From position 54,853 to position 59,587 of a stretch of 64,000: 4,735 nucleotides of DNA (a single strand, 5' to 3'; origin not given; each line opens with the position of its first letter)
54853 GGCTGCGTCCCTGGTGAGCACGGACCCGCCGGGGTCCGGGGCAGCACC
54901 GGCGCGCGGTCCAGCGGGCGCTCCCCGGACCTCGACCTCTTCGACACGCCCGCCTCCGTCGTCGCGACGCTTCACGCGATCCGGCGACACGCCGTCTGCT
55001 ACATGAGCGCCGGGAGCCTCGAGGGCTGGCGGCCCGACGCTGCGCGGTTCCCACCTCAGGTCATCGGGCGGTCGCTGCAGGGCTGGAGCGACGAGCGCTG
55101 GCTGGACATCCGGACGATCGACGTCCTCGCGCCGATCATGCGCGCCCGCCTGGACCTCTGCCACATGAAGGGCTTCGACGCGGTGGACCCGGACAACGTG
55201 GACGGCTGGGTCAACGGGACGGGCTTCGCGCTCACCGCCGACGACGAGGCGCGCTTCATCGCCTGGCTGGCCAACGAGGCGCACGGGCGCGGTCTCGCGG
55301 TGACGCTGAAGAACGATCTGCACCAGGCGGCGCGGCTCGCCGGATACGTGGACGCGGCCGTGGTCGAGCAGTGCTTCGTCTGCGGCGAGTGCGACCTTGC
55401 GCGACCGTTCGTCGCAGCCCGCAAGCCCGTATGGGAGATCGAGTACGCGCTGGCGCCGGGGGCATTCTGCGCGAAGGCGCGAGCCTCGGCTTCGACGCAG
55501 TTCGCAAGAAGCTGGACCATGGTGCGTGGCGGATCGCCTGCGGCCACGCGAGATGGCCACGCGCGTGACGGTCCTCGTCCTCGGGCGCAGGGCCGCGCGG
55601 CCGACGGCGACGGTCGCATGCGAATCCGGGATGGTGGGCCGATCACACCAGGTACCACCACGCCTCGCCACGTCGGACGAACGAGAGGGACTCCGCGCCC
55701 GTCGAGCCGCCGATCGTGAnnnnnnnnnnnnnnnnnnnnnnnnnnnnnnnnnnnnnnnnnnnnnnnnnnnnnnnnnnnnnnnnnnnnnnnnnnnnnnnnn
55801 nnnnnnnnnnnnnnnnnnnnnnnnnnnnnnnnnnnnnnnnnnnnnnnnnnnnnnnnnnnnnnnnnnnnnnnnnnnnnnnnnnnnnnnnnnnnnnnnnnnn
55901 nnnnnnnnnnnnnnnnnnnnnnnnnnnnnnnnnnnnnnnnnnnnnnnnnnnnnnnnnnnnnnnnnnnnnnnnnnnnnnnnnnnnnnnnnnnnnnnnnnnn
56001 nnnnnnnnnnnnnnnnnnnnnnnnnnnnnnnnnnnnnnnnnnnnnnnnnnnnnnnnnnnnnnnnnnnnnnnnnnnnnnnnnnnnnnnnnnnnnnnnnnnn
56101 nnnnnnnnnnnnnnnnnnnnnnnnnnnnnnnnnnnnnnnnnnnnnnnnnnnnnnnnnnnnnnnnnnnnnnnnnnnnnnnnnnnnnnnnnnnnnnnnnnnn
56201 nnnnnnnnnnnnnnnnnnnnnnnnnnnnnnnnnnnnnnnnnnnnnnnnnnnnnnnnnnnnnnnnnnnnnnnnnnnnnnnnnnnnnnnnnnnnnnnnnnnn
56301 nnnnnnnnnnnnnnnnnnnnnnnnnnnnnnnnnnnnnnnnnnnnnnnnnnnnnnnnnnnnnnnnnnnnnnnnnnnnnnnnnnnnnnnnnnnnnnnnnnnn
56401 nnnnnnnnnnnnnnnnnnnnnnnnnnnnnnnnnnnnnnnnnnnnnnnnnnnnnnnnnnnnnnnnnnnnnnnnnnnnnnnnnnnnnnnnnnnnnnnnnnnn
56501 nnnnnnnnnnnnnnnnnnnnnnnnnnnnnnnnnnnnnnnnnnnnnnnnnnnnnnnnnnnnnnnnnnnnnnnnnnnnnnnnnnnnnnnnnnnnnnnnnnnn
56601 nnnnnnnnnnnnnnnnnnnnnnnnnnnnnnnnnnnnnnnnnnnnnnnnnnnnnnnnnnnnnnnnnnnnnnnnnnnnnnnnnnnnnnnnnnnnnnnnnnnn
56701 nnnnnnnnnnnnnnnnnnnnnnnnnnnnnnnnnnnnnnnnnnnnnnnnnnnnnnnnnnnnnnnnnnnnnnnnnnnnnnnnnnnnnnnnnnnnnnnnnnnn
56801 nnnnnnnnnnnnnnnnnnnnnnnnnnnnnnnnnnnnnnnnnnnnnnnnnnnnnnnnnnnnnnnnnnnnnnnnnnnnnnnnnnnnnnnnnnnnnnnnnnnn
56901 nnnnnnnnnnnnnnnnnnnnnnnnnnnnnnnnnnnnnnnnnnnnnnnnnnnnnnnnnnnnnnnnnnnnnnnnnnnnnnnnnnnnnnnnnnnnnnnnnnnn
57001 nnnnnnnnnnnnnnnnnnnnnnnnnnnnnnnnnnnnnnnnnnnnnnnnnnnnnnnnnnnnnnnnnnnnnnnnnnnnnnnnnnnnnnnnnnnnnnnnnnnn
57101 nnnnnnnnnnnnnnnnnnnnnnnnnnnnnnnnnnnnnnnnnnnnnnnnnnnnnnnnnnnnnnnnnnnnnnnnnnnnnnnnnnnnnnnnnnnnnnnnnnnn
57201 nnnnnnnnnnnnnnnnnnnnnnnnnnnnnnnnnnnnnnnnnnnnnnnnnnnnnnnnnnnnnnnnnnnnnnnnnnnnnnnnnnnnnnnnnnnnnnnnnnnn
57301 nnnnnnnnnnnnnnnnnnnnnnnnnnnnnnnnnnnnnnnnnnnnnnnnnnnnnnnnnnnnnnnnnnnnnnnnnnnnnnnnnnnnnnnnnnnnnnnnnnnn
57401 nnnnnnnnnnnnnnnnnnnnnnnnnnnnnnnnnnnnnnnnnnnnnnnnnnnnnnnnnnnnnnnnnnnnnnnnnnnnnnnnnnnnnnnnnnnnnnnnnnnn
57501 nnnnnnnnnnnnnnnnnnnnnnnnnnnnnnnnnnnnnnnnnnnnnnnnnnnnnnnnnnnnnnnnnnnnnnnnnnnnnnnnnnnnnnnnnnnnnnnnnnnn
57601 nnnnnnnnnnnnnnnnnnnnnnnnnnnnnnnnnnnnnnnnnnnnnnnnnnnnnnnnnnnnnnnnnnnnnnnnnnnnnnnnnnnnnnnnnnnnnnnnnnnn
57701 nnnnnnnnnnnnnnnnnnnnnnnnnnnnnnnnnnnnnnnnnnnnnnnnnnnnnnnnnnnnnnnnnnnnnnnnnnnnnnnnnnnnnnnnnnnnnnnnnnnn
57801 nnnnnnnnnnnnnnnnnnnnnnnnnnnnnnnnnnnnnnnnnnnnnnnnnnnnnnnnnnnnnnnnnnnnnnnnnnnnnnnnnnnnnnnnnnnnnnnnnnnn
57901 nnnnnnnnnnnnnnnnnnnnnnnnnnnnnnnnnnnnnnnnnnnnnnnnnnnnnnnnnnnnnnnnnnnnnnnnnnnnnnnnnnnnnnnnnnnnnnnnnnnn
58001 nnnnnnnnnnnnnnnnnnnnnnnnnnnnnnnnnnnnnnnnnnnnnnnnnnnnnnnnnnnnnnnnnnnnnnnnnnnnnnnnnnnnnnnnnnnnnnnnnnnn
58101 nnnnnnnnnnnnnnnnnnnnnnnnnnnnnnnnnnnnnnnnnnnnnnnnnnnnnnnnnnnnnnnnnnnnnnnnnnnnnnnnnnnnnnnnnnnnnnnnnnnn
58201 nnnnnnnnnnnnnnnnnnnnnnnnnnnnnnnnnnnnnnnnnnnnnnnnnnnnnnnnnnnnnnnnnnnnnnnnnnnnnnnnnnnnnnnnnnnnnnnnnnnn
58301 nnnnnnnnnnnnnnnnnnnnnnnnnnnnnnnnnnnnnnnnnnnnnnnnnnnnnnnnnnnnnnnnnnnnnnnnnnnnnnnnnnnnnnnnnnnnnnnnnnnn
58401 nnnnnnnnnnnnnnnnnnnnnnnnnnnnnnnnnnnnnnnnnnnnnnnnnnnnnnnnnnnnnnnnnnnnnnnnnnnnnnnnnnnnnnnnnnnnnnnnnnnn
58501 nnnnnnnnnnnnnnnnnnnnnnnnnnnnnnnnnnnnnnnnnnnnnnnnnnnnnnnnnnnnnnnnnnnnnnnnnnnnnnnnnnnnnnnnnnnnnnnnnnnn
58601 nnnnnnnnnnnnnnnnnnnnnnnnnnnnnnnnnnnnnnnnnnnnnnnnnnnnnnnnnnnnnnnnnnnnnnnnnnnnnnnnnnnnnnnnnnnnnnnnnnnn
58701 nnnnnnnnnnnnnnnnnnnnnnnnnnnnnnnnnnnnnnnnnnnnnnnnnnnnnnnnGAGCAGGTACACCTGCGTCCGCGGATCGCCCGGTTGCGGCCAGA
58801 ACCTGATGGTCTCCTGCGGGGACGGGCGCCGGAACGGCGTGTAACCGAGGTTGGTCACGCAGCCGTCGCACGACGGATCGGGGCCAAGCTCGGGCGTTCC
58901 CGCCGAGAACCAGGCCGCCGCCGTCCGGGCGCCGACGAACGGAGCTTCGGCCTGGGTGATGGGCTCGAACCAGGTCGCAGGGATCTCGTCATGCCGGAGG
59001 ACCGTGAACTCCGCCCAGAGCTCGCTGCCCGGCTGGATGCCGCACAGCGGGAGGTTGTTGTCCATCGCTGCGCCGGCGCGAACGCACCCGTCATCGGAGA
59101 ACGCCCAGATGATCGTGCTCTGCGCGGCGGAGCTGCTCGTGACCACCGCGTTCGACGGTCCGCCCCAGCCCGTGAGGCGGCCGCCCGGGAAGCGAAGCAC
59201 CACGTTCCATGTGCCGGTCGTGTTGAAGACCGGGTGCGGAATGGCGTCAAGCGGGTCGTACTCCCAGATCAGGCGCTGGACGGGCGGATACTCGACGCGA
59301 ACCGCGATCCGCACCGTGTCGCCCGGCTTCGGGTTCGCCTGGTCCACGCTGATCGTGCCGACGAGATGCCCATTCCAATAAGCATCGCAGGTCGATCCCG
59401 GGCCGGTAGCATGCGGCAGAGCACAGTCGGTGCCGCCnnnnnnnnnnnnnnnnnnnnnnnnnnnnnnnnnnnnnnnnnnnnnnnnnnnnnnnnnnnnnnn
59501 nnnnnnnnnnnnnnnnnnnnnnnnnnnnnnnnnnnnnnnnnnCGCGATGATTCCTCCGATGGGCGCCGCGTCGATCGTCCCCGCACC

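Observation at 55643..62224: A four-domain STAND regulator (XRE HTH, NB-ARC, TPR, LuxR HTH) diverges from a 1,299-aa surface protein gene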

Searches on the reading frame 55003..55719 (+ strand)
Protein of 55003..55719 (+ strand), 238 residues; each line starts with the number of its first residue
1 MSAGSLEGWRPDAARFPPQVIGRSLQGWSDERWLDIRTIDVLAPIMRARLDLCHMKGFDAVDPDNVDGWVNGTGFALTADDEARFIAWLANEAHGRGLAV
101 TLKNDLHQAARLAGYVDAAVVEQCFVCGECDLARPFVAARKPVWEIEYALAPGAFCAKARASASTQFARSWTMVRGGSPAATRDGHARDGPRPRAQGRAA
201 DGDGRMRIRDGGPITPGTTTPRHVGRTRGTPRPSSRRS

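Call 10: search_protein_families(library=pfam, proteins=[window:55003-55719:+], max_evalue=0.00001)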
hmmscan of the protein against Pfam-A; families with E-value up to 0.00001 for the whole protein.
window:55003-55719:+ (238 aa): 1 family
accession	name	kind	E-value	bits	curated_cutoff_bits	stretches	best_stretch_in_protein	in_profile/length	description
PF03537.19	Glyco_hydro_114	-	6e-57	193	27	1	2-162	47-216/231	Glycoside-hydrolase family GH114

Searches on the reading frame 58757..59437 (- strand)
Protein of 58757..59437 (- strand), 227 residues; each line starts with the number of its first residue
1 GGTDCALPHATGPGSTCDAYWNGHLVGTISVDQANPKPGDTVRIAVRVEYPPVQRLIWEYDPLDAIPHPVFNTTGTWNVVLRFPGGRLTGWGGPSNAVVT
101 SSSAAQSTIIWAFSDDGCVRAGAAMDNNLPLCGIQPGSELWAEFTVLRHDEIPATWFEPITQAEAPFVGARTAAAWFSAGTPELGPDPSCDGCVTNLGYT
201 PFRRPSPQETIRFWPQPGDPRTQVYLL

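Call 78: predict_structure(alignment_id=A5)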
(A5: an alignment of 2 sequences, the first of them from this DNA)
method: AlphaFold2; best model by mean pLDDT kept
length: 227 residues; sequences in the alignment: 2
mean_pLDDT: 45.4   pTM: 0.49
mean pLDDT of the five models: 45.4, 30.8, 30.5, 30.1, 30.1
residues with pLDDT >= 90: 0; 70-90: 17; 50-70: 83; < 50: 127
segments of 3 or more residues with pLDDT < 50: 1-14, 20-24, 51-76, 100-103, 124-128, 153-187, 190-227
pLDDT, mean of each block of 10 residues (from residue 1): 30 48 53 58 66 42 32 42 63 60 55 59 49 63 65 43 29 25 42 34 30 27 24
secondary structure, 60 per line:
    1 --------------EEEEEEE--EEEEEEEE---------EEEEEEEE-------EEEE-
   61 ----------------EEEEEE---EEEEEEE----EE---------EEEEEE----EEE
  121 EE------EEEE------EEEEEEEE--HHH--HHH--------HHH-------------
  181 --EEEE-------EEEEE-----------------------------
elements in order: E15-21 E24-31 E41-48 E56-59 E77-82 E86-92 E108-113 E118-122 E129-132 E139-146 E183-186 E194-198
